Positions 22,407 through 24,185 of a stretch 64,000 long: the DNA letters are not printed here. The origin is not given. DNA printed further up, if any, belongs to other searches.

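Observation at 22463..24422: dGTPase-family HD hydrolase plus an 81-aa partner inserted between fliF and fliG of a conserved flagellar operon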

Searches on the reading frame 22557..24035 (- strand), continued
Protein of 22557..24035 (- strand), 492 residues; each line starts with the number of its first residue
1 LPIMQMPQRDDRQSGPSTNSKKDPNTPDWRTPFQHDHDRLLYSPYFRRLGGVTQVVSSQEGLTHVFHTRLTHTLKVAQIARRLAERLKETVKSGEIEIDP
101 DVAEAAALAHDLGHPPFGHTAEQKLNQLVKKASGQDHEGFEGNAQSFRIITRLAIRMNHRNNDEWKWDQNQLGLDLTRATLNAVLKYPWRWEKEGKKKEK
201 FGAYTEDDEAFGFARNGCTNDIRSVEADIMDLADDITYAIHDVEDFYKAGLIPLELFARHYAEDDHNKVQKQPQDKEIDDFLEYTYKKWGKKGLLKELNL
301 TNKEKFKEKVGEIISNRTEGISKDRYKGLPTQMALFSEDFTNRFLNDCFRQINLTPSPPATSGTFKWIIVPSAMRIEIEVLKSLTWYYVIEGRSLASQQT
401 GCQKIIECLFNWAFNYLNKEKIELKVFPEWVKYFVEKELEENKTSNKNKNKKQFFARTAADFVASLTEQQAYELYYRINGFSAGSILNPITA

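Call 48: fold_search(model_id=the predicted structure, library=pdb)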
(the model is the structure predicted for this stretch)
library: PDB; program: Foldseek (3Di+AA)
matches with E <= 10: 351; with E <= 0.001: 72
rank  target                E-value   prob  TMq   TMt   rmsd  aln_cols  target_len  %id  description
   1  7lwz_F                2.9e-17  1.00  0.58  0.74   5.5       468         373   23  Apo Structure of Vibrio cholerae dGTPase protein VC1979 (released 2021-03-10)
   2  7lwz_A                5.9e-17  1.00  0.58  0.70   6.3       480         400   23  Apo Structure of Vibrio cholerae dGTPase protein VC1979 (released 2021-03-10)
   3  7lwz_D                6.8e-17  1.00  0.58  0.71   6.3       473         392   23  Apo Structure of Vibrio cholerae dGTPase protein VC1979 (released 2021-03-10)
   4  7lwz_B                9.7e-17  1.00  0.58  0.73   5.5       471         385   23  Apo Structure of Vibrio cholerae dGTPase protein VC1979 (released 2021-03-10)
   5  7lwz_E                1.3e-16  1.00  0.57  0.69   6.3       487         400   22  Apo Structure of Vibrio cholerae dGTPase protein VC1979 (released 2021-03-10)
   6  9p8w                  3.0e-16  1.00  0.65  0.69   7.1       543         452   22  Anti-phage dGTPase from Shewanella putrefaciens CN-32 (released 2025-07-30)
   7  7lwz_C                3.4e-16  1.00  0.59  0.73   5.4       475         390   23  Apo Structure of Vibrio cholerae dGTPase protein VC1979 (released 2021-03-10)
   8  2pgs                  1.8e-15  1.00  0.51  0.63  12.2       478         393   23  Crystal structure of a putative deoxyguanosinetriphosphate triphosphohydrolase from Pseudomonas syringae pv. phaseolicol (released 2007-04-24)
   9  9p8v_B                5.7e-15  1.00  0.59  0.63  11.8       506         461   20  Structure of CloA in complex with dGTP and dTTP (released 2025-07-30)
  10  9p8v_A                1.2e-14  1.00  0.60  0.63  11.7       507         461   20  Structure of CloA in complex with dGTP and dTTP (released 2025-07-30)
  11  9p8u_A                2.3e-14  1.00  0.62  0.65  11.5       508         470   20  Structure of CloA in complex with dGTP and p3diT (released 2025-07-30)
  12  9p8t_A                3.7e-14  1.00  0.59  0.61  11.8       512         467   21  Structure of CloA co-expressed with CloB (released 2025-07-30)
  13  2dqb_C                5.3e-14  1.00  0.50  0.66   9.9       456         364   24  Crystal structure of dNTP triphosphohydrolase from Thermus thermophilus HB8, which is homologous to dGTP triphosphohyd (released 2007-01-23)
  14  9p8s_B                5.6e-14  1.00  0.57  0.61  12.0       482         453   21  Structure of CloA apo (released 2025-07-30)
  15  9p8s_A                8.3e-14  1.00  0.57  0.61  13.0       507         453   20  Structure of CloA apo (released 2025-07-30)
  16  2dqb_A                9.1e-14  1.00  0.50  0.67   9.6       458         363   24  Crystal structure of dNTP triphosphohydrolase from Thermus thermophilus HB8, which is homologous to dGTP triphosphohyd (released 2007-01-23)
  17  2dqb_D                9.9e-14  1.00  0.49  0.66   8.2       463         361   24  Crystal structure of dNTP triphosphohydrolase from Thermus thermophilus HB8, which is homologous to dGTP triphosphohyd (released 2007-01-23)
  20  2dqb_E                1.8e-13  1.00  0.49  0.66  12.2       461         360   24  Crystal structure of dNTP triphosphohydrolase from Thermus thermophilus HB8, which is homologous to dGTP triphosphohyd (released 2007-01-23)
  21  2dqb_B                2.5e-13  1.00  0.48  0.66  11.4       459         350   24  Crystal structure of dNTP triphosphohydrolase from Thermus thermophilus HB8, which is homologous to dGTP triphosphohyd (released 2007-01-23)
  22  7tu0_B                2.8e-13  1.00  0.51  0.58  11.7       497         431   21  Structure of the L. blandensis dGTPase bound to Mn (released 2022-06-01)
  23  7tu0_A                3.0e-13  1.00  0.52  0.59  11.6       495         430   20  Structure of the L. blandensis dGTPase bound to Mn (released 2022-06-01)
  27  4xds_D                4.4e-13  1.00  0.54  0.53  12.0       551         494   18  Deoxyguanosinetriphosphate Triphosphohydrolase from Escherichia coli with Nickel (released 2015-02-25)
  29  4xds_B                5.2e-13  1.00  0.55  0.54  12.1       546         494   18  Deoxyguanosinetriphosphate Triphosphohydrolase from Escherichia coli with Nickel (released 2015-02-25)
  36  7tu0_C                7.8e-13  1.00  0.52  0.59  11.6       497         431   22  Structure of the L. blandensis dGTPase bound to Mn (released 2022-06-01)
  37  2dqb_F                8.9e-13  1.00  0.49  0.66  10.0       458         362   24  Crystal structure of dNTP triphosphohydrolase from Thermus thermophilus HB8, which is homologous to dGTP triphosphohyd (released 2007-01-23)
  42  4xds_A                9.7e-13  1.00  0.54  0.54  12.1       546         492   18  Deoxyguanosinetriphosphate Triphosphohydrolase from Escherichia coli with Nickel (released 2015-02-25)
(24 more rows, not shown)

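Call 55: find_related_loci(query=A2, collection=genome_contigs, flank=4000)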
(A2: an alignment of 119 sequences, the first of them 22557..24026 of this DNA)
Query A2 (489 aa) in genome_contigs; peptide patterns used: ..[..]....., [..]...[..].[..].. (x = any residue, [..] = any of these).
600 stretches matched a pattern (row limit reached: there are more); 597 encode a relative of the query (tblastn E <= 1e-3); the best 80 are kept; 80 distinct loci.
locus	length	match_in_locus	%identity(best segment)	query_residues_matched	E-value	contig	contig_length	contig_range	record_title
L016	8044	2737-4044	42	25-488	5e-95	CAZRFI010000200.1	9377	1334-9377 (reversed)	MAG TPA_asm: uncultured Candidatus Sericytochromatia bacterium isolate binchicken_co266_209 genome assembly, contig: NOD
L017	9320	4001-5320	39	3-485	6e-88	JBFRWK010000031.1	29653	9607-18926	MAG: Xenococcaceae cyanobacterium isolate 05_out_wi_poop_bin.3 05outWiPooB3_c_000000222935, whole genome shotgun sequenc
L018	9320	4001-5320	40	25-489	9e-91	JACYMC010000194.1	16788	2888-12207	MAG: Candidatus Sericytochromatia bacterium isolate T60_A2020_004 NODE_2606_length_16788_cov_16.8572, whole genome shotg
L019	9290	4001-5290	37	3-487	1e-78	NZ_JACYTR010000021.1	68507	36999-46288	Pseudomarimonas arenosa strain CAU 1598 contig21, whole genome shotgun sequence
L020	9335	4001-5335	36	1-485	1e-77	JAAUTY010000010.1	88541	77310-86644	MAG: Spirulinaceae cyanobacterium SM2_1_0 NODE_18_length_88541_cov_21.576210, whole genome shotgun sequence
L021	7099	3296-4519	36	25-488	4e-77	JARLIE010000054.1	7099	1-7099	MAG: Candidatus Paceibacterota bacterium isolate MAG_CO249 MetaCoAG_Bin_249_Oxic_k141_419689, whole genome shotgun seque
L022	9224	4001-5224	36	25-488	9e-77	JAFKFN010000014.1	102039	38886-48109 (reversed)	MAG: Altererythrobacter sp. isolate SCN18_25_8_15_R2_B_66_16_B SCN18_25_8_15_R2_B_scaffold_328, whole genome shotgun seq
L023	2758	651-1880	36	25-488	2e-78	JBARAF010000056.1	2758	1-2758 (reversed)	MAG: Croceibacterium sp. isolate MFD03245_ilm_asm_bin27 k127_40268, whole genome shotgun sequence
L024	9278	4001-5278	37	6-488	6e-81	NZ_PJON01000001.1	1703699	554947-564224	Tabrizicola aquatica strain RCRI19 contig1, whole genome shotgun sequence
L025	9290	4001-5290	35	3-480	1e-70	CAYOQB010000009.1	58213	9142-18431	MAG TPA_asm: uncultured Solibacteraceae bacterium isolate binchicken_co276_160 genome assembly, contig: NODE_529_length_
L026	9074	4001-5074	47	18-488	1e-64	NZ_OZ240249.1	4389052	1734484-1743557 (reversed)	MAG: Candidatus Poriferisodalis sp. isolate 28e7fe26-1565-4c76-bd7c-ff92479b411d chromosome 1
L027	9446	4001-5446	32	28-477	4e-61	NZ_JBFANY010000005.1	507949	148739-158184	Amycolatopsis sp. NPDC049688 NPDC049688_149_E4.ctg-0005, whole genome shotgun sequence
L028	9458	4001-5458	33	28-480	5e-61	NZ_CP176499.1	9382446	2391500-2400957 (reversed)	Amycolatopsis sp. GA6-003 chromosome, complete genome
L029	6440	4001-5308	35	15-488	2e-72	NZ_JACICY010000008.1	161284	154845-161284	Novosphingobium hassiacum strain DSM 14552 Ga0373213_08, whole genome shotgun sequence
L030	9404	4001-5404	32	28-479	1e-60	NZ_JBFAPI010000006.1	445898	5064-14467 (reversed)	Asanoa sp. NPDC049573 NPDC049573_104_H8.ctg-0006, whole genome shotgun sequence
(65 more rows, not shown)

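Call 67: search_protein_families(library=phrogs, proteins=[L002:7555-7989:+, window:22557-24026:-], max_evalue=0.05)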
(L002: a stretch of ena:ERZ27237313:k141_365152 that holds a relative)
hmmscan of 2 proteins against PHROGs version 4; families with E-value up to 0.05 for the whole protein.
L002:7555-7989:+ (144 aa): 2 families
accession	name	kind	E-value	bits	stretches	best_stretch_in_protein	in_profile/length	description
phrog_19340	-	unknown function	0.00083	20.8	1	102-133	39-70/73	-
phrog_9673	-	unknown function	0.0097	17.2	1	91-138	23-68/87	-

window:22557-24026:- (489 aa): 2 families
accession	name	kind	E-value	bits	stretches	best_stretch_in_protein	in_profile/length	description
phrog_21998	-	unknown function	6.5e-40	137.9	2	18-188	15-168/451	-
phrog_5889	-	unknown function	0.014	15.8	1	68-115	73-118/242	-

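Call 68: search_protein_families(library=pfam, proteins=[L002:7555-7989:+], max_evalue=0.05)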
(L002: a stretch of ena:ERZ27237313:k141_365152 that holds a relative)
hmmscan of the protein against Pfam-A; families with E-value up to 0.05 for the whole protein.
L002:7555-7989:+ (144 aa): 1 family
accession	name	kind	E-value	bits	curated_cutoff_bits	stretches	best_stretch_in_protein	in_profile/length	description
PF10516.15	SHNi-TPR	-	0.0055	16.6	21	0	58-70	21-33/38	SHNi-TPR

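Call 77: find_related_loci(query=window:22557-24026:-, collection=viral_contigs, flank=6000)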
Query window:22557-24026:- (489 aa) in viral_contigs; peptide patterns used: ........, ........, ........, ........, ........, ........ (x = any residue, [..] = any of these).
156 stretches matched a pattern, but none encodes a relative of the query by tblastn (E <= 1e-3).
